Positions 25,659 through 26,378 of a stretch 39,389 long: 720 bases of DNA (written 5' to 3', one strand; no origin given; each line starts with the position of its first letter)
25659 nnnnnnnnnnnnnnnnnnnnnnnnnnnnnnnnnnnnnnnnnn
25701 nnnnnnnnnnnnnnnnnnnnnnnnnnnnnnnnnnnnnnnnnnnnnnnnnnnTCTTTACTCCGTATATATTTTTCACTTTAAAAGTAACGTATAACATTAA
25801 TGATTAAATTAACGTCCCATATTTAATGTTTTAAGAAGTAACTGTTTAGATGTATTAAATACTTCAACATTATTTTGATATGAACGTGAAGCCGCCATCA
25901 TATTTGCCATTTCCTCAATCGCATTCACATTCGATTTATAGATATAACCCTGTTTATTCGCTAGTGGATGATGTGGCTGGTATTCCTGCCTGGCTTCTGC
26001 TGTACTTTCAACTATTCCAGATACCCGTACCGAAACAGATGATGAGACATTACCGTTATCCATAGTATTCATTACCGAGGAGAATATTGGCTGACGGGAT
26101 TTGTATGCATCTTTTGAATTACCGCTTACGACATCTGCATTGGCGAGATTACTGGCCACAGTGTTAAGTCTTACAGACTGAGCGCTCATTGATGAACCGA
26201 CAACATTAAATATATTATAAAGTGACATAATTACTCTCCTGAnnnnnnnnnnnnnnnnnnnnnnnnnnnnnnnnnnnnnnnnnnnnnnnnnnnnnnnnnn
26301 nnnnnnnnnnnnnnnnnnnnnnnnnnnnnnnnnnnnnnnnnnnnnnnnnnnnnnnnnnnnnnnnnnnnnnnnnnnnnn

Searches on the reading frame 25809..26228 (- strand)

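Call 8: search_protein_families(library=pfam, proteins=[window:25809-26228:-], max_evalue=0.001)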
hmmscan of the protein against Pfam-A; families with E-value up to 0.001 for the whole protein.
window:25809-26228:- (139 aa): 2 families
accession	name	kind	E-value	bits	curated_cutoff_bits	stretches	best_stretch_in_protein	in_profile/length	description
PF06429.18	Flg_bbr_C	-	9.6e-15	54.3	23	1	92-137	1-46/46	Flagellar basal body rod FlgEFG protein C-terminal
PF00460.25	Flg_bb_rod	-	9.8e-08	32.3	20.7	1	8-34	2-28/31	Flagella basal body rod protein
